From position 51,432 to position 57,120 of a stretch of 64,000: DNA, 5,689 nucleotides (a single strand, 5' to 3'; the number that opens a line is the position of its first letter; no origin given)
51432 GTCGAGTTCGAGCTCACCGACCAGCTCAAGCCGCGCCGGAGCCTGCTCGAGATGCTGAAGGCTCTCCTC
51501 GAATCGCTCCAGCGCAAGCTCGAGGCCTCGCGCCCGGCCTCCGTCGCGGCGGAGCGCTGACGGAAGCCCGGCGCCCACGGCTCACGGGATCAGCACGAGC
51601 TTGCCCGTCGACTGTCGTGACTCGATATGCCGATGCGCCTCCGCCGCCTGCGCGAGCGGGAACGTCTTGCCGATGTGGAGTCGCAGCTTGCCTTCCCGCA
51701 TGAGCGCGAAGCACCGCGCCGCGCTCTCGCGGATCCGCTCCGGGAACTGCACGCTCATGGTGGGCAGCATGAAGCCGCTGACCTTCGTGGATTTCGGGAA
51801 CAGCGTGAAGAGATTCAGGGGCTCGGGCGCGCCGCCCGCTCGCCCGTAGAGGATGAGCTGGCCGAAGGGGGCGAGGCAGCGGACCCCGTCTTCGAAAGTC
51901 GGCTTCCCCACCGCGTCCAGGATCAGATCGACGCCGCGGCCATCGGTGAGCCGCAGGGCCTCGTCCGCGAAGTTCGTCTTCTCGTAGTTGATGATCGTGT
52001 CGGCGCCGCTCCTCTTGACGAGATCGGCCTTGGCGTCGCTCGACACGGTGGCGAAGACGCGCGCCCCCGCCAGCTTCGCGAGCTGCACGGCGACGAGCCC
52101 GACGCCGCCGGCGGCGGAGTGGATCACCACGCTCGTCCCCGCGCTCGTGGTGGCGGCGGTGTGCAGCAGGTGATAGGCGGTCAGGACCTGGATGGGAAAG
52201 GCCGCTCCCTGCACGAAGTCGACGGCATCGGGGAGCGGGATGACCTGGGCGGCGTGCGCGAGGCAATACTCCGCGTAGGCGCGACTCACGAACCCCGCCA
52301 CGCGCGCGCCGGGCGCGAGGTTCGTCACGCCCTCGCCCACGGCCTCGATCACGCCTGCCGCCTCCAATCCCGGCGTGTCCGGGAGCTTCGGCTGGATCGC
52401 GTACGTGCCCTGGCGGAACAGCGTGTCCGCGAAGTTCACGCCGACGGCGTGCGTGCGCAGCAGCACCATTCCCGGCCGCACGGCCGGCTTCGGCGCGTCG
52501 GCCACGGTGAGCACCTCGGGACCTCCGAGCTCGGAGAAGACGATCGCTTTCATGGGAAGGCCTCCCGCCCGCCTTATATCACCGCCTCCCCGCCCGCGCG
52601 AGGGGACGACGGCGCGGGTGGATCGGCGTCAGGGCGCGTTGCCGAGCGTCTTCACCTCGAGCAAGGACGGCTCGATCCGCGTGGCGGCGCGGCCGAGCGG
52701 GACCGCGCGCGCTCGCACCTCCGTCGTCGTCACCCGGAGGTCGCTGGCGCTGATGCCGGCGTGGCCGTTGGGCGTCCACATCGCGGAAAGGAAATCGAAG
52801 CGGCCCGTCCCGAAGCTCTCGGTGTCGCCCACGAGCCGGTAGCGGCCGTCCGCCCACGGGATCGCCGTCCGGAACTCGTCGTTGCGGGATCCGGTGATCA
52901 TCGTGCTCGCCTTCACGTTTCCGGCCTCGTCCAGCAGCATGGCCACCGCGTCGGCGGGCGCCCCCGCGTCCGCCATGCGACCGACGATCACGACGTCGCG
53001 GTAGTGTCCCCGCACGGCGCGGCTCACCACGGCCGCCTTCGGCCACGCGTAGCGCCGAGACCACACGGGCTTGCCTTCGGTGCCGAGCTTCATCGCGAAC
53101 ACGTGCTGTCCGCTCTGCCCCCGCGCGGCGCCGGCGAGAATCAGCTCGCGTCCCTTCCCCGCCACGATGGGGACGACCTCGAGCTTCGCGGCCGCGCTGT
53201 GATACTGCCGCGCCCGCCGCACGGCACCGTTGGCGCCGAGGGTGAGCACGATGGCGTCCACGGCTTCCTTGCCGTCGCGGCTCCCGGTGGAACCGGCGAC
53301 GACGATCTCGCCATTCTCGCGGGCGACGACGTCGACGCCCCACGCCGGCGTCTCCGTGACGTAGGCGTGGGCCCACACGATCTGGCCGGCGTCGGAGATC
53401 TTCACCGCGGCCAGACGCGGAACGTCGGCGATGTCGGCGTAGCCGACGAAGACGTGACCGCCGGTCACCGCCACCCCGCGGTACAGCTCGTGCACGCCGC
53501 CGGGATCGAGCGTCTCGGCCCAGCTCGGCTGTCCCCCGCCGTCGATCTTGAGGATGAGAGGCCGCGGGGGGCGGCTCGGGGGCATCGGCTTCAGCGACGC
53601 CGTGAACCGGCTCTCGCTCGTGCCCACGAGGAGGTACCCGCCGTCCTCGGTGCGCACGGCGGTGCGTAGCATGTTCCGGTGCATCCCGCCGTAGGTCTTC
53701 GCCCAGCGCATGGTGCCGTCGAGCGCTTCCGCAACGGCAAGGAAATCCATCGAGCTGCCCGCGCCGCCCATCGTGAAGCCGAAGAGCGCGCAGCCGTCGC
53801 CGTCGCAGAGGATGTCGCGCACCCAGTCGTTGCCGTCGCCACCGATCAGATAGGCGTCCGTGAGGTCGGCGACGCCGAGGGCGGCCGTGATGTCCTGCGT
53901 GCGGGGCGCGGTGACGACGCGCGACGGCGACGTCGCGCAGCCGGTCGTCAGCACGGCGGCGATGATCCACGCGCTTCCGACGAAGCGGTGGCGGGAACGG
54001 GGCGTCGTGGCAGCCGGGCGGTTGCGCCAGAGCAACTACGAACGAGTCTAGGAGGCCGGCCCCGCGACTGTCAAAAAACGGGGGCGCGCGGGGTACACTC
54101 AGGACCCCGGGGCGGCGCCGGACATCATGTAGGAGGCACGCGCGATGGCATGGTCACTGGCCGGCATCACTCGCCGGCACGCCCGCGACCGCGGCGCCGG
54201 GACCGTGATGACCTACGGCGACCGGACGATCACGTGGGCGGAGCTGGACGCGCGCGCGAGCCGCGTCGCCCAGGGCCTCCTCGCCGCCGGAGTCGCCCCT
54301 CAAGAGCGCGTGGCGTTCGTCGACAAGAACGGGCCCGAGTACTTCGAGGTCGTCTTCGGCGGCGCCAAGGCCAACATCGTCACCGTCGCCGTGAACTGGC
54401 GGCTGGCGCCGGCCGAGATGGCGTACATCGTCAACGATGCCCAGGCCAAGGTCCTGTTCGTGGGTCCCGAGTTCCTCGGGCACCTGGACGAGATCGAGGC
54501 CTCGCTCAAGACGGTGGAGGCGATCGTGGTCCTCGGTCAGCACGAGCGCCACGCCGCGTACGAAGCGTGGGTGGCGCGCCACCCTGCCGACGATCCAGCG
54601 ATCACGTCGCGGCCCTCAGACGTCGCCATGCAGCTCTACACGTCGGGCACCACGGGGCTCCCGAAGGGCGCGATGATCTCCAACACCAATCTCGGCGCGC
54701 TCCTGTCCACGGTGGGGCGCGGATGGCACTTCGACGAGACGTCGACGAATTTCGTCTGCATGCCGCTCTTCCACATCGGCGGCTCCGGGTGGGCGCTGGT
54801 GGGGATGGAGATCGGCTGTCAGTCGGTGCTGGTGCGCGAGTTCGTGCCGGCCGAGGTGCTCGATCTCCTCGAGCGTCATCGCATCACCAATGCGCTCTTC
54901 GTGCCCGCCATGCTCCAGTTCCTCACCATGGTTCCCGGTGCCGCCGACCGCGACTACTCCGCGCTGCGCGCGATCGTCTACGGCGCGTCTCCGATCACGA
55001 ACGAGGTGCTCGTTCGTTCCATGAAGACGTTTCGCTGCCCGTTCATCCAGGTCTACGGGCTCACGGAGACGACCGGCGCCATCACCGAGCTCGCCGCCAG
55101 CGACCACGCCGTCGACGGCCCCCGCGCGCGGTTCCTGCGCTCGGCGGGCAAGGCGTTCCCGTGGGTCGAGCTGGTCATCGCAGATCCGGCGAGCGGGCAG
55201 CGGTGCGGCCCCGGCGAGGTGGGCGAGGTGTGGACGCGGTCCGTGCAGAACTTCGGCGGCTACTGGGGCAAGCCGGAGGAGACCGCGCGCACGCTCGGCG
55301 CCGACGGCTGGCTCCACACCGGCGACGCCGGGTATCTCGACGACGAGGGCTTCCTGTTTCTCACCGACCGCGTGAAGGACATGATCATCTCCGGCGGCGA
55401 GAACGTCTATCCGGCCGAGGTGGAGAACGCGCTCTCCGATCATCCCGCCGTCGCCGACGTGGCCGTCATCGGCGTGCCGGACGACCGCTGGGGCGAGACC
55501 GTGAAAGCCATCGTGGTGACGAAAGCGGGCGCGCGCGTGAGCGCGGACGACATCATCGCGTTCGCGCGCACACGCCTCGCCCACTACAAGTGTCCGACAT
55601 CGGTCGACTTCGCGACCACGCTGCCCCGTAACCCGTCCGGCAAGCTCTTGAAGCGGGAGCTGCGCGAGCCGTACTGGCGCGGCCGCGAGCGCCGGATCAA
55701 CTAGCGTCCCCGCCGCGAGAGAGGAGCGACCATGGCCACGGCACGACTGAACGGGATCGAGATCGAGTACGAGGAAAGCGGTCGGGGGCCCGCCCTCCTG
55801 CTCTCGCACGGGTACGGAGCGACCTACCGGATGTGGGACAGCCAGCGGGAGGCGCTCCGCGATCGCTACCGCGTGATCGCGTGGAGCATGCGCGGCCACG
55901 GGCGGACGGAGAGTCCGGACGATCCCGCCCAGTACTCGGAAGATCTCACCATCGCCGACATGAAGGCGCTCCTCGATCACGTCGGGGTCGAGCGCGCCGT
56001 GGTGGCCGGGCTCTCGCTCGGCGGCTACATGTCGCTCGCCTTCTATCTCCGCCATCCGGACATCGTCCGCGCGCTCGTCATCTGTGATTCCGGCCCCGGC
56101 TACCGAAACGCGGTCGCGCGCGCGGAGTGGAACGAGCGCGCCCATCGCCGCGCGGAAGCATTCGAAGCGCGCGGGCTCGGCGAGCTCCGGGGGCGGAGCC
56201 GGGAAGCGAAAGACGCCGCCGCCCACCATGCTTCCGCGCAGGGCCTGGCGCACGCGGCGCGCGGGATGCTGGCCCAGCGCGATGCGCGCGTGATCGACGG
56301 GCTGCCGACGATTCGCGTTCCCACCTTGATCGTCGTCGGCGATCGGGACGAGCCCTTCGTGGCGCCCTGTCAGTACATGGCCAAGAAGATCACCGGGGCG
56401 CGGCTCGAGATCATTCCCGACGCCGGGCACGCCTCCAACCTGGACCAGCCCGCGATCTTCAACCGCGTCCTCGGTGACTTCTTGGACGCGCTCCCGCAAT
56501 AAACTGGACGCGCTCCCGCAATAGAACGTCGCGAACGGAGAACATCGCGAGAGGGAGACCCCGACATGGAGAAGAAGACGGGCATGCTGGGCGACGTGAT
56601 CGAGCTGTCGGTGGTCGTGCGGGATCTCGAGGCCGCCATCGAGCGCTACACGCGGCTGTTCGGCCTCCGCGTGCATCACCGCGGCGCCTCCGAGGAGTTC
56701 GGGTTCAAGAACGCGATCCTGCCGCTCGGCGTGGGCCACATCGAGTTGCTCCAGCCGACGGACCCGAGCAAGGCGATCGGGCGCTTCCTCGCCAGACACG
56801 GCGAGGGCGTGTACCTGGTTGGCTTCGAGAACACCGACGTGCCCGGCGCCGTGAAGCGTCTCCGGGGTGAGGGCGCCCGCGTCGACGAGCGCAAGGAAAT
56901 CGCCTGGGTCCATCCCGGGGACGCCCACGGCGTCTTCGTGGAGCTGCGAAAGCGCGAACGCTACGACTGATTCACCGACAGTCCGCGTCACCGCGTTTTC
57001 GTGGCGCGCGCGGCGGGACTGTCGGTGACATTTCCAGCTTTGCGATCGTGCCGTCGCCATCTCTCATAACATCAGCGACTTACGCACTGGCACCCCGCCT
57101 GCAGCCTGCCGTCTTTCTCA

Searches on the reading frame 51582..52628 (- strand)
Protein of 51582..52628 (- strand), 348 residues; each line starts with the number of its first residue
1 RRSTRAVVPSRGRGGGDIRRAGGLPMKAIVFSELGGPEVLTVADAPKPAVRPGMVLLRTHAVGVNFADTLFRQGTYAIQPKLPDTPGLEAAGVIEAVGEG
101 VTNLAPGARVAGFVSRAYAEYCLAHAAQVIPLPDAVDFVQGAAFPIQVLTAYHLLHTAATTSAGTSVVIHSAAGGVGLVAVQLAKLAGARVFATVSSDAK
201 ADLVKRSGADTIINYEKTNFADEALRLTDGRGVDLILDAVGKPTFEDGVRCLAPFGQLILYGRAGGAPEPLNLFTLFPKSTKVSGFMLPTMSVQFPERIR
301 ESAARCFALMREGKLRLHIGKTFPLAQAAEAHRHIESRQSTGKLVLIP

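Call 79: search_protein_families(library=pfam, proteins=[window:51582-52628:-], max_evalue=0.0001)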
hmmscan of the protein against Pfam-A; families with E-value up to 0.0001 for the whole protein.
window:51582-52628:- (348 aa): 3 families
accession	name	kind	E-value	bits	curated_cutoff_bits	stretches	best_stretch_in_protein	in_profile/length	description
PF00107.32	ADH_zinc_N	-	4.7e-31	107.9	31.8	1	175-299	1-124/129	Zinc-binding dehydrogenase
PF13602.12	ADH_zinc_N_2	-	4.8e-30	105.7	27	1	208-346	2-134/134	Zinc-binding dehydrogenase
PF08240.17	ADH_N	-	6.5e-16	58.9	23.5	1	52-134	2-104/104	Alcohol dehydrogenase GroES-like domain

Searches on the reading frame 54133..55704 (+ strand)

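Call 18: search_protein_families(library=pfam, proteins=[window:54133-55704:+], max_evalue=0.001)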
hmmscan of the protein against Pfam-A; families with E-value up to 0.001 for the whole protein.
window:54133-55704:+ (523 aa): 2 families
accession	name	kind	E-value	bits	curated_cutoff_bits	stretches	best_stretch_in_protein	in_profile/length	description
PF00501.34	AMP-binding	-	4.9e-80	269.6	29.9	1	15-378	3-384/384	AMP-binding enzyme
PF13193.12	AMP-binding_C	-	7e-23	81.8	24.5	1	429-504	1-76/76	AMP-binding enzyme C-terminal domain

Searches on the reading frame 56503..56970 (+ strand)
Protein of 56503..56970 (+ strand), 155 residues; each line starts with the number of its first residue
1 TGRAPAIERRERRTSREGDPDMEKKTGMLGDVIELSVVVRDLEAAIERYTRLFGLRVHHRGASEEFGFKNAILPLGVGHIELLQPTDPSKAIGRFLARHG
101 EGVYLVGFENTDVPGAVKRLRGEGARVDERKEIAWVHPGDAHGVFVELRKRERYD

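Call 18: search_protein_families(library=pfam, proteins=[window:56503-56970:+], max_evalue=0.001)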
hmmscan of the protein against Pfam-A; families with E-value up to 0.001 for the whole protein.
window:56503-56970:+ (155 aa): 3 families
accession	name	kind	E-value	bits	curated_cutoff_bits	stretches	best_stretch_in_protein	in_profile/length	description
PF13669.12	Glyoxalase_4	-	3.2e-16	60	27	1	37-128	5-94/109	Glyoxalase/Bleomycin resistance protein/Dioxygenase superfamily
PF13468.12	Glyoxalase_3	-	1.5e-13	51.6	25.1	1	36-135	5-115/176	Glyoxalase-like domain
PF00903.31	Glyoxalase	-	6.6e-08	33.4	20.6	1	36-129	6-97/121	Glyoxalase/Bleomycin resistance protein/Dioxygenase superfamily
